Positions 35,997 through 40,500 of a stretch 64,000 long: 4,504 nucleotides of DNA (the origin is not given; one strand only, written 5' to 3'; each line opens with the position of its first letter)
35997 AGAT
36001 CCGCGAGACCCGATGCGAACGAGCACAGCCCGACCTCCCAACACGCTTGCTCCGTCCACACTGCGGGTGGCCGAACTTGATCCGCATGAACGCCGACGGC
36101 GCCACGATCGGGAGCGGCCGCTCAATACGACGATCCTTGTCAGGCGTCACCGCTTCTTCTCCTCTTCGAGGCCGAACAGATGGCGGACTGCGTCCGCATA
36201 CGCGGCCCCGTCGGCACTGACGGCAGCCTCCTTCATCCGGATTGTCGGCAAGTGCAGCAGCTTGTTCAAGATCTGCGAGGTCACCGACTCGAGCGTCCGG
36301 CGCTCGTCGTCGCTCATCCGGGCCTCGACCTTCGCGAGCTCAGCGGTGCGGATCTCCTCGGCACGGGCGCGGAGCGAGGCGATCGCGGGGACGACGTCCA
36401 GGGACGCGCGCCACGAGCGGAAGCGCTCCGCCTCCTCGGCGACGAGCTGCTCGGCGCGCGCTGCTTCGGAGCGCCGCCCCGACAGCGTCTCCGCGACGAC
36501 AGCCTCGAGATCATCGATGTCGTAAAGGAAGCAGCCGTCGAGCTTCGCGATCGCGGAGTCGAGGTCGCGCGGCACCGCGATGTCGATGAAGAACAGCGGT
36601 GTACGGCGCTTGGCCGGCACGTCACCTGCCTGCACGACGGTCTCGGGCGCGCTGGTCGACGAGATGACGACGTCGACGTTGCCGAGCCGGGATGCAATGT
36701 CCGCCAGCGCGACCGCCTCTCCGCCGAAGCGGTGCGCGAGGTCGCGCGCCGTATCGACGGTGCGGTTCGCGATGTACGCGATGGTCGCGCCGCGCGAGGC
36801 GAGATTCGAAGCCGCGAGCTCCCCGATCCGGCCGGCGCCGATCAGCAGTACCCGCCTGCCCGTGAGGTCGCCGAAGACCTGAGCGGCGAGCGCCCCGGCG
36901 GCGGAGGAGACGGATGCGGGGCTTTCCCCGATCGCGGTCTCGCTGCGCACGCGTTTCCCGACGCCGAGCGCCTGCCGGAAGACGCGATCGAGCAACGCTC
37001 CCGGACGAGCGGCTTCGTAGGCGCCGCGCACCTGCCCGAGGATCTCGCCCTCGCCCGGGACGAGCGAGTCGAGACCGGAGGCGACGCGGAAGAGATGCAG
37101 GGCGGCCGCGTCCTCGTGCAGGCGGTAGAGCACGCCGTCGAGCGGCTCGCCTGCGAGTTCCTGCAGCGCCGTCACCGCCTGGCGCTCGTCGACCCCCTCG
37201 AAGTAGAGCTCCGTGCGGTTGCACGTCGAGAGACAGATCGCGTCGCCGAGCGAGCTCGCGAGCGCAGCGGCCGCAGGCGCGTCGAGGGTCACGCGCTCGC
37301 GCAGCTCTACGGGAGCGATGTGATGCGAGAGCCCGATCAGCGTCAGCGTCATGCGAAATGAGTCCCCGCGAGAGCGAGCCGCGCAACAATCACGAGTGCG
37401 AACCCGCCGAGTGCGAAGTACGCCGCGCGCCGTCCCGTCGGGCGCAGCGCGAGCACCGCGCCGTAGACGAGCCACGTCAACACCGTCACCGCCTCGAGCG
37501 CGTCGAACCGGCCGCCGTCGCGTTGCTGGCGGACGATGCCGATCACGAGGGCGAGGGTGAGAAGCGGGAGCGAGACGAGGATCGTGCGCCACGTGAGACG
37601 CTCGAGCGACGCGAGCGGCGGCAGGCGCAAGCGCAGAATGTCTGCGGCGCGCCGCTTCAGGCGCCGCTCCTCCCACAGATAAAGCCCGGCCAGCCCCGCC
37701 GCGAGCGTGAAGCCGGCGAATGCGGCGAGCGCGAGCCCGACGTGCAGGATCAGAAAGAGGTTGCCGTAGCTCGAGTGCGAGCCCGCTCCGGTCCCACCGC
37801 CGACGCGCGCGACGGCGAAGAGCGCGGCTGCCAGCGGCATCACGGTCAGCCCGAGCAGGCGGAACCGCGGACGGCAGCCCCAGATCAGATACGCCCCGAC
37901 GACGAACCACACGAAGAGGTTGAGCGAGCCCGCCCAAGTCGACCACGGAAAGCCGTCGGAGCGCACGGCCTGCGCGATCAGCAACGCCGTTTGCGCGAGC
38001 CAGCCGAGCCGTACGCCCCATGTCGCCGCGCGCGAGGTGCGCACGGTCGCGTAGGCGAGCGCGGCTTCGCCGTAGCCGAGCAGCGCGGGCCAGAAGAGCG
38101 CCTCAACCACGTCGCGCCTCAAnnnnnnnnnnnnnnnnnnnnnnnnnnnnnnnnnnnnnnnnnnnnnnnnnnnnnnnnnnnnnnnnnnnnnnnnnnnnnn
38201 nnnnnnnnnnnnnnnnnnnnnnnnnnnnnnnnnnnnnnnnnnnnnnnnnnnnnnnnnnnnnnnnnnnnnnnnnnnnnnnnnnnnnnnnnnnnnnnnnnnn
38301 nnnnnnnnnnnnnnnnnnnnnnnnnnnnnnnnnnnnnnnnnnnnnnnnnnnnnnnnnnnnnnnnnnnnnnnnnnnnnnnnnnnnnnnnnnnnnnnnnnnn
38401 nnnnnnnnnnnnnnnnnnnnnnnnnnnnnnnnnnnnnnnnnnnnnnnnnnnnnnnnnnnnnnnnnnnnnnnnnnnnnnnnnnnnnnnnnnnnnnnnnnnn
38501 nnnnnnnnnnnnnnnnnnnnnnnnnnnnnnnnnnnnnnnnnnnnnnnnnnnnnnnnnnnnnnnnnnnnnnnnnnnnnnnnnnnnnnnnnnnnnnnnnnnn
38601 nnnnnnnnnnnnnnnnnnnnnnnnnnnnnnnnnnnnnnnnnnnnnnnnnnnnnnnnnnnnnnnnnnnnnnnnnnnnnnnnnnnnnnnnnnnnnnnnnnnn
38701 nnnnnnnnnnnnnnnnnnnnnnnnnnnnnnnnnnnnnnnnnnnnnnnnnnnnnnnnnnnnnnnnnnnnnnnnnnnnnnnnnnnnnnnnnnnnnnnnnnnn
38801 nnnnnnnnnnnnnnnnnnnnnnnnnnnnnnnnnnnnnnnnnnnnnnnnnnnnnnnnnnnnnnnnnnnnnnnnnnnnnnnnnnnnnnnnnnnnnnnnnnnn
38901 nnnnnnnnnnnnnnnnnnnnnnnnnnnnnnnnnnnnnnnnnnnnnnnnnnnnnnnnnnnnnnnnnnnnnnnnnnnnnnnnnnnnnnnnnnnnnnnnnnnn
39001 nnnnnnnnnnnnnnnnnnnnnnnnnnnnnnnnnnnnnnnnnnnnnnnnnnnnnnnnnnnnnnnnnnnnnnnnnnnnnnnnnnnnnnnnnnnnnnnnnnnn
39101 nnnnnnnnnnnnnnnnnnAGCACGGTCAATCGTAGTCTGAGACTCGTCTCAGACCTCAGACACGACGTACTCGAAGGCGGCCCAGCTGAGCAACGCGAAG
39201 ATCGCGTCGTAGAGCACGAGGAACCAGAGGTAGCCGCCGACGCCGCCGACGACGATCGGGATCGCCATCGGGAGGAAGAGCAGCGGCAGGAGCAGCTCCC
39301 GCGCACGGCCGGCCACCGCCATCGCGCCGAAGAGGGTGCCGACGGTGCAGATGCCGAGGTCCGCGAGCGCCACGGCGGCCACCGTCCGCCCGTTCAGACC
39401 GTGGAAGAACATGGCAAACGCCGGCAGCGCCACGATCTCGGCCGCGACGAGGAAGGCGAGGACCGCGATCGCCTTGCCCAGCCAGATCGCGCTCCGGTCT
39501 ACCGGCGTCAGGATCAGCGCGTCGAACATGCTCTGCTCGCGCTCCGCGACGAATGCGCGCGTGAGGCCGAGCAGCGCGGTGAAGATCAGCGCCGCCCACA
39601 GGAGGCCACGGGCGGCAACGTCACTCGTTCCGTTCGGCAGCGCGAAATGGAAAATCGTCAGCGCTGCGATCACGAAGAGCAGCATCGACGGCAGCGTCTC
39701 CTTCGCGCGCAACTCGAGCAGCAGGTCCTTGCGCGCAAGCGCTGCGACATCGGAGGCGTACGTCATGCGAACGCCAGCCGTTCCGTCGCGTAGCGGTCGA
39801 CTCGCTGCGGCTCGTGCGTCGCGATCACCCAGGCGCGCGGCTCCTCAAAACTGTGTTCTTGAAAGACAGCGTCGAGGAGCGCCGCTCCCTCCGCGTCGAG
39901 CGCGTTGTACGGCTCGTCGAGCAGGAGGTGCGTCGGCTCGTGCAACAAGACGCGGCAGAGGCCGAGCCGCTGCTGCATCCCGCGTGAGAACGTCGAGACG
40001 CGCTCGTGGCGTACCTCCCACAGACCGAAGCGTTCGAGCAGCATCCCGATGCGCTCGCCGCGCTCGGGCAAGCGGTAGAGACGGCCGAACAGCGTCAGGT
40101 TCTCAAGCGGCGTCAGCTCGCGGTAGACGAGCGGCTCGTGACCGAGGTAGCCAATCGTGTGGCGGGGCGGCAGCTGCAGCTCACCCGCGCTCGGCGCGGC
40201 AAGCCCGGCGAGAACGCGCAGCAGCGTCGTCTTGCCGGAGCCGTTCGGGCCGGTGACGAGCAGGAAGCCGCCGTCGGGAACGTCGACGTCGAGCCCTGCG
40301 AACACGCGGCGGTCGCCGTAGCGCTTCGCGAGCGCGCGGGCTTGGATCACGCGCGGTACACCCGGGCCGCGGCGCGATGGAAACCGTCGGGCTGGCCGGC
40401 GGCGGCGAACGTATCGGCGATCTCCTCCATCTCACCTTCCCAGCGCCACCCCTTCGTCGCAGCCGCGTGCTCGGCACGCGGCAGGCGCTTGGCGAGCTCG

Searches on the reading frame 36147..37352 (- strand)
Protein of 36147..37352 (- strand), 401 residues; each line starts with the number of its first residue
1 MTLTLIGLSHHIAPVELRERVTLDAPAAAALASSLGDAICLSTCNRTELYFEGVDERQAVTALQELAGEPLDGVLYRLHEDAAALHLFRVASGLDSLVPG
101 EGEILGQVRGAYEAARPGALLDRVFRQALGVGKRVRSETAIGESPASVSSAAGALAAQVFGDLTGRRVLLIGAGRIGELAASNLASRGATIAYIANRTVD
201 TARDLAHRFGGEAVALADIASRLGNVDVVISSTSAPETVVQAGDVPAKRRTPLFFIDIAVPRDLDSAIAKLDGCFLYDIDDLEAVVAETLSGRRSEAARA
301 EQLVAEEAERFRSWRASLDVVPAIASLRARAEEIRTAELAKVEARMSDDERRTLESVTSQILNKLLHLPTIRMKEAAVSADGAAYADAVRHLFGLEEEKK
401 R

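Call 53: search_protein_families(library=pfam, proteins=[window:36147-37352:-], max_evalue=0.01)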
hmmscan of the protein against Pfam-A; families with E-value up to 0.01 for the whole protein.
window:36147-37352:- (401 aa): 9 families
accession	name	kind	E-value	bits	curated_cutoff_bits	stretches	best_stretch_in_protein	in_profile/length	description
PF01488.26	Shikimate_DH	-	2.6e-37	128.4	24.3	1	155-285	2-138/138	Shikimate / quinate 5-dehydrogenase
PF05201.20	GlutR_N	-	3e-36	124.9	27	1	6-139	1-151/151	Glutamyl-tRNAGlu reductase, N-terminal domain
PF00745.25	GlutR_dimer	-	1.5e-26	93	22.9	1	299-395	1-99/99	Glutamyl-tRNAGlu reductase, dimerisation domain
PF13241.12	NAD_binding_7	-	3e-05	25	22.1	1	160-238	2-74/104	Putative NAD(P)-binding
PF02826.25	2-Hacid_dh_C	-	0.00027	20.8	25.1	1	160-231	31-97/178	D-isomer specific 2-hydroxyacid dehydrogenase, NAD binding domain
PF03807.23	F420_oxidored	-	0.00036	21.5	21.6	1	168-233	2-67/94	NADP oxidoreductase coenzyme F420-dependent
PF16912.11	Glu_dehyd_C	-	0.0006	19.8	34.9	1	160-242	26-116/211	Glucose dehydrogenase C-terminus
PF03446.21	NAD_binding_2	-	0.0032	17.9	21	1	169-239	3-69/161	NAD binding domain of 6-phosphogluconate dehydrogenase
PF01408.29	GFO_IDH_MocA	-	0.0079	17.3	24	0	167-230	2-67/120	Oxidoreductase family, NAD-binding Rossmann fold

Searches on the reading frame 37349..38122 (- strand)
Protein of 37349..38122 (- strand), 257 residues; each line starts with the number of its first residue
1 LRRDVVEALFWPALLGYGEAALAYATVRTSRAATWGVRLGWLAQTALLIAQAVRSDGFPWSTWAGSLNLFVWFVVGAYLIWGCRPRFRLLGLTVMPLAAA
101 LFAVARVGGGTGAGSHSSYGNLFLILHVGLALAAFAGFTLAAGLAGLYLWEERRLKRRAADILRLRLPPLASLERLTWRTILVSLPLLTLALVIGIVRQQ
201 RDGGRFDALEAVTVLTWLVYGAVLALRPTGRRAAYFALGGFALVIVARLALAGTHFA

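Call 53: search_protein_families(library=pfam, proteins=[window:37349-38122:-], max_evalue=0.01)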
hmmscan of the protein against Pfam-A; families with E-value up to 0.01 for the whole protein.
window:37349-38122:- (257 aa): 1 family
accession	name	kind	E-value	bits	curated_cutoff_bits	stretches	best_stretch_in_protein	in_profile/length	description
PF01578.25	Cytochrom_C_asm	-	1.1e-16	61.6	29.9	1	60-249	1-202/212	Cytochrome C assembly protein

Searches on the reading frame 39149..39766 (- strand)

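Call 53: search_protein_families(library=pfam, proteins=[window:39149-39766:-], max_evalue=0.01)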
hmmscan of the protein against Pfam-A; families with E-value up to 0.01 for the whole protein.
window:39149-39766:- (205 aa): 3 families
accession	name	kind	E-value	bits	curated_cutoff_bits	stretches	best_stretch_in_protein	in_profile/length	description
PF03379.19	CcmB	-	1.2e-20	74.3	24.9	1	9-176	3-175/215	CcmB protein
PF12698.13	ABC2_membrane_3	-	2.1e-05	24.3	31.6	1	55-173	167-289/347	ABC-2 family transporter protein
PF12730.13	ABC2_membrane_4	-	0.00014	22.3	27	1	28-151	22-152/179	ABC-2 family transporter protein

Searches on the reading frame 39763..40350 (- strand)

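Call 53: search_protein_families(library=pfam, proteins=[window:39763-40350:-], max_evalue=0.01)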
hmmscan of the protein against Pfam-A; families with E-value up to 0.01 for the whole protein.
window:39763-40350:- (195 aa): 11 families
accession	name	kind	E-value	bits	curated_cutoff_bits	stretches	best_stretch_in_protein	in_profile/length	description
PF00005.33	ABC_tran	-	5.6e-25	89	25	1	19-149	3-137/137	ABC transporter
PF13304.12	AAA_21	-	6.4e-09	36.7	27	1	31-52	3-24/304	AAA domain, putative AbiEii toxin, Type IV TA system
PF13476.12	AAA_23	-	6.8e-05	24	27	1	17-47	10-39/201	AAA domain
PF13555.12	AAA_29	-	7.5e-05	22.8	27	1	17-44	12-39/61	P-loop containing region of AAA domain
PF13191.12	AAA_16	-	9.9e-05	23.3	32.6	1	26-56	23-54/167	AAA ATPase domain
PF13401.12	AAA_22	-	0.0003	21.5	27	1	27-83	5-33/130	AAA domain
PF00437.27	T2SSE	-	0.00069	18.8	24.9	1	28-50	143-165/370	Type II/IV secretion system protein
PF00004.35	AAA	-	0.0033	18.3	21.2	0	30-50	1-21/131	ATPase family associated with various cellular activities (AAA)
PF25199.1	nSTAND_NTPase5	-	0.0057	16.9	34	0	29-52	43-66/145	Novel STAND NTPase 5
PF13238.12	AAA_18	-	0.0059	17.5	29.4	0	31-48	2-19/128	AAA domain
PF05729.18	NACHT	-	0.0069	16.7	26.7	0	30-52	3-25/167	NACHT domain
